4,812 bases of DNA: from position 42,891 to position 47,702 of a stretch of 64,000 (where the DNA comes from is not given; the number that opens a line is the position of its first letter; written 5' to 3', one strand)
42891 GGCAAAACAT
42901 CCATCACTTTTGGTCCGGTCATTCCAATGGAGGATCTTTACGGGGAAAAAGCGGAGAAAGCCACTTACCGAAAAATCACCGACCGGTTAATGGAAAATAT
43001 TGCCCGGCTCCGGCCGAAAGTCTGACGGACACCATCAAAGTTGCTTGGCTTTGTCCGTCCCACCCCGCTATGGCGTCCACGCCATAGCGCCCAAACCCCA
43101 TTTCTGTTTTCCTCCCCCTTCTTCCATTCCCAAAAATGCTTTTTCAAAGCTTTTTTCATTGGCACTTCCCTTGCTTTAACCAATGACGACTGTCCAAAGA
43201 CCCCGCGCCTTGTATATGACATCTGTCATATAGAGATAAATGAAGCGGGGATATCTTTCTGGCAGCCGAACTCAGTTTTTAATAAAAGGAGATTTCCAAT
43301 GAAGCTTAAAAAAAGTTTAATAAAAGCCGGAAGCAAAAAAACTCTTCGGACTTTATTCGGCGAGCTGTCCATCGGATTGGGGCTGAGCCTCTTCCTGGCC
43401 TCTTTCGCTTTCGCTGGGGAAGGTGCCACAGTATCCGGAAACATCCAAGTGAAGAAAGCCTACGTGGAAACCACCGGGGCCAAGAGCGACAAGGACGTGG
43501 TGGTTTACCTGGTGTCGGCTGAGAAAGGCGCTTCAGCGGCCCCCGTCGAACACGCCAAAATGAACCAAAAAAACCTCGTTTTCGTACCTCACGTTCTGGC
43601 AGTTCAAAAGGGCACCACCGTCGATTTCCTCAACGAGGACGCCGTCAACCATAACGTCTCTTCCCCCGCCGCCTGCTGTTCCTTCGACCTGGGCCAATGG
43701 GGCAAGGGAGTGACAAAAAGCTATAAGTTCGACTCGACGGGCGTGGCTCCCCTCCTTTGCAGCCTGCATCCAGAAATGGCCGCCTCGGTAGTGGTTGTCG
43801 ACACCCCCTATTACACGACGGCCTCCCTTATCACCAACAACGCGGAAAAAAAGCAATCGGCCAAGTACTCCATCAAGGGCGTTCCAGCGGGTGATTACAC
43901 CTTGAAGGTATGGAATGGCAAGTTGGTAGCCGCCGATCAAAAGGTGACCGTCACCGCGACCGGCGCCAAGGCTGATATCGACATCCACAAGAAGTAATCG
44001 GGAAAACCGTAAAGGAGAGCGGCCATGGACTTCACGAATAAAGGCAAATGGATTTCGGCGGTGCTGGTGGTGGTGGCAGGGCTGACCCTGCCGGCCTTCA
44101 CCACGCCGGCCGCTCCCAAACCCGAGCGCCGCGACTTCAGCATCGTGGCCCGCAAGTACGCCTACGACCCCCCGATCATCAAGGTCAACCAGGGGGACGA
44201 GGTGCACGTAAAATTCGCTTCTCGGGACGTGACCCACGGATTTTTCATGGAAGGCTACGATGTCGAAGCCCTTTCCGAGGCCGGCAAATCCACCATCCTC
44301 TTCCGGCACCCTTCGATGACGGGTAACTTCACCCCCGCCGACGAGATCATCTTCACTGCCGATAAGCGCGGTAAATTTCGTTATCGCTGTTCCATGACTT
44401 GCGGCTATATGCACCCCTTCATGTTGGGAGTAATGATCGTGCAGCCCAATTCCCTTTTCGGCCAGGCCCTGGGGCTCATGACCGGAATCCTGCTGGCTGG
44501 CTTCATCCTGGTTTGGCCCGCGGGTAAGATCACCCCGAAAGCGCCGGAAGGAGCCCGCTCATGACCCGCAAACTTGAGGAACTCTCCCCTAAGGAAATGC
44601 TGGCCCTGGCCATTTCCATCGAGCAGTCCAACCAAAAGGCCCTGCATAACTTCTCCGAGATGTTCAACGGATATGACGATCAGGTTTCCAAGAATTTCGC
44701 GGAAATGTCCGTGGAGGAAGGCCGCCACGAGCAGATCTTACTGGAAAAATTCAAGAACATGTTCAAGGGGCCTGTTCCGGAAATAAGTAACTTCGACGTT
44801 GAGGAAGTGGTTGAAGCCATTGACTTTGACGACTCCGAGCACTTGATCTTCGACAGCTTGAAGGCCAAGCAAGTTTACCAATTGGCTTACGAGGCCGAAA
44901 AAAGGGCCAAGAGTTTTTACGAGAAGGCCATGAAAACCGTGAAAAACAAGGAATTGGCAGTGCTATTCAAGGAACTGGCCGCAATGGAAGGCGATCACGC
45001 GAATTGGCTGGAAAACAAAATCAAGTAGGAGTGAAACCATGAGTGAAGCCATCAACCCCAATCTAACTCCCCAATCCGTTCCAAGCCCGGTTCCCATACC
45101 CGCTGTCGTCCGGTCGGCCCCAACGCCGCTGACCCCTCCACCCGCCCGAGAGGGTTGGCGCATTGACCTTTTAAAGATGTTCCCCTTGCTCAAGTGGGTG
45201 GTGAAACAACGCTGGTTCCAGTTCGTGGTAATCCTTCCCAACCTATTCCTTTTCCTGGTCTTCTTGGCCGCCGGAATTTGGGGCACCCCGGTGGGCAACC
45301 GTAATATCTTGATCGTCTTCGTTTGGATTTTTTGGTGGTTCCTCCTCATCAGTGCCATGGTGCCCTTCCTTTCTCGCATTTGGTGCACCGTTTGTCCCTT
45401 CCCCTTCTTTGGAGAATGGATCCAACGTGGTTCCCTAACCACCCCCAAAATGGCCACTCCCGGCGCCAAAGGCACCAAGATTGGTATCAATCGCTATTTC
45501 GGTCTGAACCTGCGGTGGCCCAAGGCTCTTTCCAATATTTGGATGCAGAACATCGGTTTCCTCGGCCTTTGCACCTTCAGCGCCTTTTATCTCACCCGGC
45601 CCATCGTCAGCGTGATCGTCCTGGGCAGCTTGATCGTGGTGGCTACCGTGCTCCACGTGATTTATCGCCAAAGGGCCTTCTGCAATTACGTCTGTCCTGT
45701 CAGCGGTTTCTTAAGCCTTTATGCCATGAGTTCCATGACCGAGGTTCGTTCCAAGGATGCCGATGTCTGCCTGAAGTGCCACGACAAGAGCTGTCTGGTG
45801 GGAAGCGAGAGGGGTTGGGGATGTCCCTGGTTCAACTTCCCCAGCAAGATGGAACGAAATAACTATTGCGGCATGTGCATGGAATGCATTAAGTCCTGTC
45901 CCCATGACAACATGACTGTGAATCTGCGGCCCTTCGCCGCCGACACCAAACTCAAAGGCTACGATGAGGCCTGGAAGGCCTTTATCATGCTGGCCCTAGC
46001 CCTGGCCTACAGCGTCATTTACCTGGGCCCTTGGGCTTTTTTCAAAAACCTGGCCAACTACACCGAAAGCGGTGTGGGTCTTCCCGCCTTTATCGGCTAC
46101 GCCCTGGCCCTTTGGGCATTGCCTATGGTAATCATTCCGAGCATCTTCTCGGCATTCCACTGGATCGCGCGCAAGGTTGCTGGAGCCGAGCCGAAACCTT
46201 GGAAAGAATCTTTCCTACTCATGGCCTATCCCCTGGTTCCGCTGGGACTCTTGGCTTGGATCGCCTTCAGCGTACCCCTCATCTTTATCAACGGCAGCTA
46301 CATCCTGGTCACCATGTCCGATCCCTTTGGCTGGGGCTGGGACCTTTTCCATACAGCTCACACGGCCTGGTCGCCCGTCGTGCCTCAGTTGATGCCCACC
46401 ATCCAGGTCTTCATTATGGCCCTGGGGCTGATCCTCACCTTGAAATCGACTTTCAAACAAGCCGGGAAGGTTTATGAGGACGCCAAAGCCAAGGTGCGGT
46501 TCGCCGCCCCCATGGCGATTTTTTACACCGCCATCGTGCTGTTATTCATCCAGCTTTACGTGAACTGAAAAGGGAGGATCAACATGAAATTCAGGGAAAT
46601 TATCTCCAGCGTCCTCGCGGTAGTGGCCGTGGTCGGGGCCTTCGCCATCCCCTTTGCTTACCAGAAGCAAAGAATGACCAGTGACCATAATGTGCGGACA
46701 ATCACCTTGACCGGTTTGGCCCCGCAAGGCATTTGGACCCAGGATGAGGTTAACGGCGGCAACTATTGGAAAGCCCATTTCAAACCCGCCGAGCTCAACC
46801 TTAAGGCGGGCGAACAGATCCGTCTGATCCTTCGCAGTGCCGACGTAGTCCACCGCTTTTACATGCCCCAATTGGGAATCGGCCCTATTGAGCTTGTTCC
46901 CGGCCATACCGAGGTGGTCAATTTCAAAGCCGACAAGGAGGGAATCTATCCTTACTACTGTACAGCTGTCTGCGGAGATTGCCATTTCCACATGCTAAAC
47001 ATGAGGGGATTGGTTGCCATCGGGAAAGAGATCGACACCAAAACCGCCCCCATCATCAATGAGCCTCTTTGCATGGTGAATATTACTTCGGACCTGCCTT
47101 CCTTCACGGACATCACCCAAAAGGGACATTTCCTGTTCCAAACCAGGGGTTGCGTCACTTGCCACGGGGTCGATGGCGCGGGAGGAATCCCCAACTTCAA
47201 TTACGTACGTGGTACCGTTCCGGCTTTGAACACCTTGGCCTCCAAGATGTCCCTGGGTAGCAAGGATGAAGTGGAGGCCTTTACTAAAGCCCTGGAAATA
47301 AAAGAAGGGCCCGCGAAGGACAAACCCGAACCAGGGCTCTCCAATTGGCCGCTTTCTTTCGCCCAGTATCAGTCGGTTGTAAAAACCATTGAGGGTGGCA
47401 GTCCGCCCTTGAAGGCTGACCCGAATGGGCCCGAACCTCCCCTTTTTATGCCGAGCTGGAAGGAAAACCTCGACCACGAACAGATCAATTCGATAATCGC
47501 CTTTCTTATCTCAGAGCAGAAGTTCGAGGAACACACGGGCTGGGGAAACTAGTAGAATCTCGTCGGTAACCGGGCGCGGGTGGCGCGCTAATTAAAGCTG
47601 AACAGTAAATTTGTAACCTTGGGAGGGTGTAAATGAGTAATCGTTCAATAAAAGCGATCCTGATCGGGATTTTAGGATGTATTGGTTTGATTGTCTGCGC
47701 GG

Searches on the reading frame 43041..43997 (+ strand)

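Call 19: search_protein_families(library=pfam, proteins=[window:43041-43997:+], max_evalue=0.001)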
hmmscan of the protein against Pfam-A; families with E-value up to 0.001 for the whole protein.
window:43041-43997:+ (318 aa): 2 families
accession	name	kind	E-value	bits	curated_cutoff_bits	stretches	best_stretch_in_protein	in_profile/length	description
PF00127.26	Copper-bind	-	1.6e-06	28.9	21.2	1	173-252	6-98/99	Copper binding proteins, plastocyanin/azurin family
PF14686.12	fn3_3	-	3.5e-05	23.9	24.4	1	271-308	32-71/75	Polysaccharide lyase family 4, domain II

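Call 54: search_protein_families(library=ncbifam, proteins=[window:43041-43997:+], max_evalue=0.001)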
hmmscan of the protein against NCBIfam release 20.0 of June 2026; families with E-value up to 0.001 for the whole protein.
window:43041-43997:+ (318 aa): 2 families
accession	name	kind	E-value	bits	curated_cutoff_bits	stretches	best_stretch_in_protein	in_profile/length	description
TIGR03102.1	halo_cynanin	subfamily_domain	0.00023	21.2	93.8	1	162-249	19-111/115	halocyanin domain-containing protein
TIGR02657.1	amicyanin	equivalog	0.00079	19.8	110.2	0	185-252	12-82/83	amicyanin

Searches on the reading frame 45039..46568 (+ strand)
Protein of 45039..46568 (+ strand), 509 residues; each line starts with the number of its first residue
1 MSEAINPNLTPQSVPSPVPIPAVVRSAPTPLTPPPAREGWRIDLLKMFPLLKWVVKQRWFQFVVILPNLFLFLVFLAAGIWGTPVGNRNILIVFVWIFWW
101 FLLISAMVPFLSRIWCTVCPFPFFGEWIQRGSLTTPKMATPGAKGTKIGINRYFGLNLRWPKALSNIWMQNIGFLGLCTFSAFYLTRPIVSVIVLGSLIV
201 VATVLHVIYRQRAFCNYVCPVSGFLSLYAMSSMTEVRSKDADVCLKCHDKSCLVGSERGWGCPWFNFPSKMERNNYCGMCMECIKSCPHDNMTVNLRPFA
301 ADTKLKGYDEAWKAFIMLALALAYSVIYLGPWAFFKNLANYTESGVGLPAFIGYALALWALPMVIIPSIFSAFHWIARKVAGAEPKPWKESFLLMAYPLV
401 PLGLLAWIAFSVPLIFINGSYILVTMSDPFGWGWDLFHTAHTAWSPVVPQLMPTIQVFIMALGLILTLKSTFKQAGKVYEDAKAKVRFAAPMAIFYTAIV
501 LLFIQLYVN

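Call 18: search_protein_families(library=pfam, proteins=[window:45039-46568:+], max_evalue=0.001)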
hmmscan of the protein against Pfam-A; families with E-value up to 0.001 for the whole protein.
window:45039-46568:+ (509 aa): 1 family
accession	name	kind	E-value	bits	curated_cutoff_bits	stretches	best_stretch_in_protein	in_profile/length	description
PF12801.12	Fer4_5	-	7e-05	23.2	22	0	94-130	3-39/48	4Fe-4S binding domain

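Call 54: search_protein_families(library=ncbifam, proteins=[window:45039-46568:+], max_evalue=0.001)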
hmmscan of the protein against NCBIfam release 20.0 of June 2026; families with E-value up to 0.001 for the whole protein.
window:45039-46568:+ (509 aa): 2 families
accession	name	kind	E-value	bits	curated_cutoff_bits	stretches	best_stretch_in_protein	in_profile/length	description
TIGR02163.1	napH_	subfamily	1.5e-06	27.9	213.05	1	187-294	145-253/255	NapH/MauN family ferredoxin-type protein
NF007013.0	PRK09477.1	equivalog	2.2e-06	27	234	1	185-297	166-279/286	quinol dehydrogenase ferredoxin subunit NapH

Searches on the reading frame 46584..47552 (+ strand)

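Call 18: search_protein_families(library=pfam, proteins=[window:46584-47552:+], max_evalue=0.001)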
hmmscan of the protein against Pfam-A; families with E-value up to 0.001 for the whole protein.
window:46584-47552:+ (322 aa): 4 families
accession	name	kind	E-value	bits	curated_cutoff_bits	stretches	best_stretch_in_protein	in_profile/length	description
PF00034.26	Cytochrom_C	-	2.9e-09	38.5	21.3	1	180-266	3-83/90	Cytochrome c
PF00116.26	COX2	-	4.4e-09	36.7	22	1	74-137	51-113/120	Cytochrome C oxidase subunit II, periplasmic domain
PF13473.12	Cupredoxin_1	-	1.1e-07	32.2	27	1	64-142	30-100/104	Cupredoxin-like domain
PF13442.11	Cytochrome_CBB3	-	3.1e-05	24.6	27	0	180-307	5-67/68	Cytochrome C oxidase, cbb3-type, subunit III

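Call 54: search_protein_families(library=ncbifam, proteins=[window:46584-47552:+], max_evalue=0.001)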
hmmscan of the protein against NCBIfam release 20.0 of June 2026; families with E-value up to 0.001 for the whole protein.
window:46584-47552:+ (322 aa): 6 families
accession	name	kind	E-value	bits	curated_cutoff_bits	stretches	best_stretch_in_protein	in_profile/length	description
TIGR02866.1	CoxB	equivalog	2.5e-17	63.1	147.7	1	5-138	57-186/202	cytochrome c oxidase subunit II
TIGR04246.1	nitrous_NosZ_Gp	equivalog_domain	5.3e-13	48.1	625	1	63-138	493-571/578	Sec-dependent nitrous-oxide reductase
NF050117.1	aa3_CtaC_Actin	exception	1.2e-10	41.1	250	1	64-138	154-227/244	aa3-type cytochrome oxidase subunit II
TIGR04244.1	nitrous_NosZ_RR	equivalog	2.5e-08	32.9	625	1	69-138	549-621/627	TAT-dependent nitrous-oxide reductase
NF052460.1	L-NosZ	equivalog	3.1e-06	26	700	1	66-142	390-474/480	clade III lactonase-type nitrous-oxide reductase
TIGR00782.1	ccoP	equivalog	3.2e-05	23.4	179.95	0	166-200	191-224/285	cytochrome-c oxidase, cbb3-type subunit III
